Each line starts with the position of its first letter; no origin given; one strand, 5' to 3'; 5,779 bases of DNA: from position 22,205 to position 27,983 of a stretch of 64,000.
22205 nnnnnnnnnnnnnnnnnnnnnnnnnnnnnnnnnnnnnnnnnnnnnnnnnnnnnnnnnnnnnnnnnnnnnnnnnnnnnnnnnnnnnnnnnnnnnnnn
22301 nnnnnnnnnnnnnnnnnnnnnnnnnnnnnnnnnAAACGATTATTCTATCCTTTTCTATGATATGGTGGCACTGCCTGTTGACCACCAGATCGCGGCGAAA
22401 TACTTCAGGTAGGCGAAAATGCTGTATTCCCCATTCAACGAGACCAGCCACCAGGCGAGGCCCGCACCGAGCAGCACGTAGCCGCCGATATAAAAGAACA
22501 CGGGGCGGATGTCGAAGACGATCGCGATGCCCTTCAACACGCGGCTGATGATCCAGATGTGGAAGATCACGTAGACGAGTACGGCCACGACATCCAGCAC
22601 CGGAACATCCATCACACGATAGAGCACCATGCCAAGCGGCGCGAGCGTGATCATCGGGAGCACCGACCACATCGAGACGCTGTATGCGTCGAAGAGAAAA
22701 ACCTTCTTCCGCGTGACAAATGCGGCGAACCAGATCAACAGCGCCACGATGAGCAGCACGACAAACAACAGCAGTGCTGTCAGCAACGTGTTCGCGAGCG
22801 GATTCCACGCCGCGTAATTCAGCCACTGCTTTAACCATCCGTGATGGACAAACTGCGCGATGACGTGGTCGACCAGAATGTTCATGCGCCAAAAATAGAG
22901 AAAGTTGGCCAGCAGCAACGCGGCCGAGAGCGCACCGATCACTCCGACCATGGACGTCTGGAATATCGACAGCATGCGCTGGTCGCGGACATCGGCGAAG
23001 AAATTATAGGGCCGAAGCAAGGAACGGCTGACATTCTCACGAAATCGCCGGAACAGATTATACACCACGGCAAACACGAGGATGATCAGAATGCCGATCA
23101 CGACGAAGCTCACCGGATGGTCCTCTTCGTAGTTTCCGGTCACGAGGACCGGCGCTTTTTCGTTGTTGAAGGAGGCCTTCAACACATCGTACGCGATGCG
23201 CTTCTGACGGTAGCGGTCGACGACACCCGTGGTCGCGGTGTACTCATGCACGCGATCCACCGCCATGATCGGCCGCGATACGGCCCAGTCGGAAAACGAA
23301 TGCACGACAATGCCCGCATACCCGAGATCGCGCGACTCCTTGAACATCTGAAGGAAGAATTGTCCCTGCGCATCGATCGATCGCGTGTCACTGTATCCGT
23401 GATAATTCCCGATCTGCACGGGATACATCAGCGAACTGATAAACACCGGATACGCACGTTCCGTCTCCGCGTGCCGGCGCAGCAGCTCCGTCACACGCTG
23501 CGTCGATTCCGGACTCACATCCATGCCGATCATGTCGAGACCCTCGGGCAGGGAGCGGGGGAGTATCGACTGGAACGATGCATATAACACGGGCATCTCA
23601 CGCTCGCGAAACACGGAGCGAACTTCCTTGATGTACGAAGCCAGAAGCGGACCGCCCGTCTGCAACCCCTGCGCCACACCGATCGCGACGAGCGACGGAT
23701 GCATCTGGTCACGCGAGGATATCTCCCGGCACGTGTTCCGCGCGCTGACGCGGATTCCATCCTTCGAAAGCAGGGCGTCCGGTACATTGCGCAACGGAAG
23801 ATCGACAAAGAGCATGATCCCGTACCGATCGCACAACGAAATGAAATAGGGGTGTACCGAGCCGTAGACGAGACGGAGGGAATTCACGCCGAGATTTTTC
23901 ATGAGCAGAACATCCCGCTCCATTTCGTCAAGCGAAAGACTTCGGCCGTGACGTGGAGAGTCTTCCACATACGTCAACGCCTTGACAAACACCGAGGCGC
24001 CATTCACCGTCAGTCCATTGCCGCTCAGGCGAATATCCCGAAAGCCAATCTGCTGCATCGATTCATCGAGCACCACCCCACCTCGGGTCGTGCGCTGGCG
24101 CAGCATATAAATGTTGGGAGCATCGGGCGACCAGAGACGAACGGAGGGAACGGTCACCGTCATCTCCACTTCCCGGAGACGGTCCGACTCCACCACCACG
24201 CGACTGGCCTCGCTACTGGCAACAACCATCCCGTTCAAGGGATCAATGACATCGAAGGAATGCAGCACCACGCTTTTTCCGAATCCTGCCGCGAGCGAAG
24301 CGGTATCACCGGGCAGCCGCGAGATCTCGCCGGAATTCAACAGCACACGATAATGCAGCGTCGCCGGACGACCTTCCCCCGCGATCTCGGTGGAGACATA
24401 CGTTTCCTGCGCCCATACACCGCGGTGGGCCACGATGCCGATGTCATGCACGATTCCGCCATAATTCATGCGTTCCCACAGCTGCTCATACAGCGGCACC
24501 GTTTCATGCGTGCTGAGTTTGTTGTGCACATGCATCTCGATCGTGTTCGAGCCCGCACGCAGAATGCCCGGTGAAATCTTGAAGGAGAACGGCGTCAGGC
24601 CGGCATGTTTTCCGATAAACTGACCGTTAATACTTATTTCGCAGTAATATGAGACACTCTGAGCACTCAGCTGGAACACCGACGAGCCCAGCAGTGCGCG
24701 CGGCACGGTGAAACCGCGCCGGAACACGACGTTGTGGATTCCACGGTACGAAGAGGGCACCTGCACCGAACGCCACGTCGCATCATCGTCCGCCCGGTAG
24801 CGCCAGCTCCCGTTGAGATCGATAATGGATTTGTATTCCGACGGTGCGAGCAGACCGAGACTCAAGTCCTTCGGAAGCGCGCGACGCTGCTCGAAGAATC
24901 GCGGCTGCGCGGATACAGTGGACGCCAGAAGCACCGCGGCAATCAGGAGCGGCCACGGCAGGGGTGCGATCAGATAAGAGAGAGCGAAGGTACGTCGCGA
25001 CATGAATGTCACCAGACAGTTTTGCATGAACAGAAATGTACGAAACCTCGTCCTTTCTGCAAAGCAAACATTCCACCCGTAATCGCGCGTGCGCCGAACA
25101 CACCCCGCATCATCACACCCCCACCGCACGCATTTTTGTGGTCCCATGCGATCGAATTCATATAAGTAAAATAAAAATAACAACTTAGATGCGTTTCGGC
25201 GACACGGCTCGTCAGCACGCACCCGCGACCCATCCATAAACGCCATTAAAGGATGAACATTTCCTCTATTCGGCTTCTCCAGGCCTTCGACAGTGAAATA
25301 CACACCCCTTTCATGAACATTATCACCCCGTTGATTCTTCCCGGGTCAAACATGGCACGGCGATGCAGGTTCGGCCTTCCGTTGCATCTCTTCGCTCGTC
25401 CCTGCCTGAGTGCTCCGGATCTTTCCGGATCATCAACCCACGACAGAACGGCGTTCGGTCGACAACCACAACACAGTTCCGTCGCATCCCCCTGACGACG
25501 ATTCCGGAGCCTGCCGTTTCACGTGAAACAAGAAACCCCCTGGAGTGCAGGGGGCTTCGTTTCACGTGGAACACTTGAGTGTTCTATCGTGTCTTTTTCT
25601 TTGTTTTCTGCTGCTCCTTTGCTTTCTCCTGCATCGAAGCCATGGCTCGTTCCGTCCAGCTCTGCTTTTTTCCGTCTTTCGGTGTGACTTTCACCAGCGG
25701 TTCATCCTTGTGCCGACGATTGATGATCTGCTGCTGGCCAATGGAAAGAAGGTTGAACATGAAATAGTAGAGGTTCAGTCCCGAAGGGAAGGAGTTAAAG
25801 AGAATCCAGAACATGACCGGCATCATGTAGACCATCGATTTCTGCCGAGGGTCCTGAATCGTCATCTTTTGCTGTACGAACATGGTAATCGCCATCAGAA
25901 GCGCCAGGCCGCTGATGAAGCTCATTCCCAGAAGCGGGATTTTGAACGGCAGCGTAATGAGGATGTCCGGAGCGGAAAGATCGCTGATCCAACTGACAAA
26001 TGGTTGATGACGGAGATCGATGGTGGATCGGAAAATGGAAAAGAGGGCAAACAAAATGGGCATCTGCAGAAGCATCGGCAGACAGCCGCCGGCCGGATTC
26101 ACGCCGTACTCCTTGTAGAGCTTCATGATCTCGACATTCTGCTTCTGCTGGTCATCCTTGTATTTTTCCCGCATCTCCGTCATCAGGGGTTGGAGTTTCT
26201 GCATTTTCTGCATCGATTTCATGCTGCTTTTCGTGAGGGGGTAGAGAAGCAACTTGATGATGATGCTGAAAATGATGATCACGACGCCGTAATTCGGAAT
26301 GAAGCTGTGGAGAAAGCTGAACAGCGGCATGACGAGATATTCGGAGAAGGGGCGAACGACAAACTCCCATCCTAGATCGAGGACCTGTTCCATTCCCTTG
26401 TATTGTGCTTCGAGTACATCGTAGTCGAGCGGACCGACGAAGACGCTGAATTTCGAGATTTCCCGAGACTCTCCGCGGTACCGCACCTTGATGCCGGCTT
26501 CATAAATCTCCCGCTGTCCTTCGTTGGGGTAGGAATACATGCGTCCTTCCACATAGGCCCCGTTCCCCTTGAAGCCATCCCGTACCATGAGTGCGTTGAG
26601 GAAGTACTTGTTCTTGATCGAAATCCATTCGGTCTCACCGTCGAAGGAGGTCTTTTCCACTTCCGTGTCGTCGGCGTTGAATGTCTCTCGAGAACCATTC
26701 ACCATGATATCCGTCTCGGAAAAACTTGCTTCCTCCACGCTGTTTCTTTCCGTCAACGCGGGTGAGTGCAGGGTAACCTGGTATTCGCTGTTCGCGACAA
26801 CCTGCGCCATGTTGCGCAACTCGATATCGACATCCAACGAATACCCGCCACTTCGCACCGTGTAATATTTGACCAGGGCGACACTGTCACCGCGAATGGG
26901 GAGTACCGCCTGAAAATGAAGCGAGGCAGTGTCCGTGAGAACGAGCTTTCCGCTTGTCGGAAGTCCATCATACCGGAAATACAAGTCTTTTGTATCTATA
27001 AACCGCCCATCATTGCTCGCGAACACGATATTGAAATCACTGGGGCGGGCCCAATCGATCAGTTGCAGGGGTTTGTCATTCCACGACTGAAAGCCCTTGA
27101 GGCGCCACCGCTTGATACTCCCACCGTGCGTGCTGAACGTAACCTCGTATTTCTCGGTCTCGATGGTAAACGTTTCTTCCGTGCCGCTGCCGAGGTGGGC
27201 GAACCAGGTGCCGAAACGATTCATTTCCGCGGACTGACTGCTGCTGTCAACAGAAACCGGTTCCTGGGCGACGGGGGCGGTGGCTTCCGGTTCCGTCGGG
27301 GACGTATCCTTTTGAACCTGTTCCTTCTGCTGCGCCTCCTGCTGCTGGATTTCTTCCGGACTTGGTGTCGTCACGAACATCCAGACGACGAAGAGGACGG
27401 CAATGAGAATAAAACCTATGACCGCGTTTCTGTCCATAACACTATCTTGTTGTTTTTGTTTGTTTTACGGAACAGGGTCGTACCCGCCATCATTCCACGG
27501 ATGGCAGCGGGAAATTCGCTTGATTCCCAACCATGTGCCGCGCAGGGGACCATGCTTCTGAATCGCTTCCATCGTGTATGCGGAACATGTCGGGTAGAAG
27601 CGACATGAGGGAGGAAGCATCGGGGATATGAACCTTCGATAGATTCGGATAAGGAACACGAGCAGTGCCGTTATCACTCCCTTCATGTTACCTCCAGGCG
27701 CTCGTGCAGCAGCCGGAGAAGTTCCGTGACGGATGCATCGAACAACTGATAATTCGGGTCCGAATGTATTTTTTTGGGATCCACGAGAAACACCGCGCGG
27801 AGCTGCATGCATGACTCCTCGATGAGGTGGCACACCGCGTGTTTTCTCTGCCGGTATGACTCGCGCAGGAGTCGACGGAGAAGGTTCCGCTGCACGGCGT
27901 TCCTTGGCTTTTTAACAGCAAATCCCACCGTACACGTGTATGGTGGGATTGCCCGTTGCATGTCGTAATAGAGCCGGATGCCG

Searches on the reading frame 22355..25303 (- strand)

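Call 82: search_protein_families(library=pfam, proteins=[window:22355-25303:-], max_evalue=0.001)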
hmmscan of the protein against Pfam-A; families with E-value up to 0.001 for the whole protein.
window:22355-25303:- (982 aa): 4 families
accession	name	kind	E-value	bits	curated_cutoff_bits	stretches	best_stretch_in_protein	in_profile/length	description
PF02836.23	Glyco_hydro_2_C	-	1.3e-11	44.6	21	1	425-500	2-77/302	Glycosyl hydrolases family 2, TIM barrel domain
PF00703.27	Glyco_hydro_2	-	2.8e-07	31.7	23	1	362-422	51-109/109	Glycosyl hydrolases family 2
PF02837.24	Glyco_hydro_2_N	-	3.2e-05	24.3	28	1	189-261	64-135/169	Glycosyl hydrolases family 2, sugar binding domain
PF22666.2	Glyco_hydro_2_N2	-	0.00021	21.9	27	1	190-266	48-124/167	Glycosyl hydrolase 2 galactose-binding domain-like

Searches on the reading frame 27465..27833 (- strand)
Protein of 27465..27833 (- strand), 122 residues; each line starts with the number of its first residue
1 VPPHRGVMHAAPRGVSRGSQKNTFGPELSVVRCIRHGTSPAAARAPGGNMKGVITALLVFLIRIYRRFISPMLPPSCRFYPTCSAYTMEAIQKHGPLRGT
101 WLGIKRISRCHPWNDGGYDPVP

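Call 82: search_protein_families(library=pfam, proteins=[window:27465-27833:-], max_evalue=0.001)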
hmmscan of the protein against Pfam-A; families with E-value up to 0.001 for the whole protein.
window:27465-27833:- (122 aa): 1 family
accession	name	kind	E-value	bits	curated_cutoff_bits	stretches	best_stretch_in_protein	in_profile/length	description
PF01809.23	YidD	-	1.2e-33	115.1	27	1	57-121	3-67/67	Putative membrane protein insertion efficiency factor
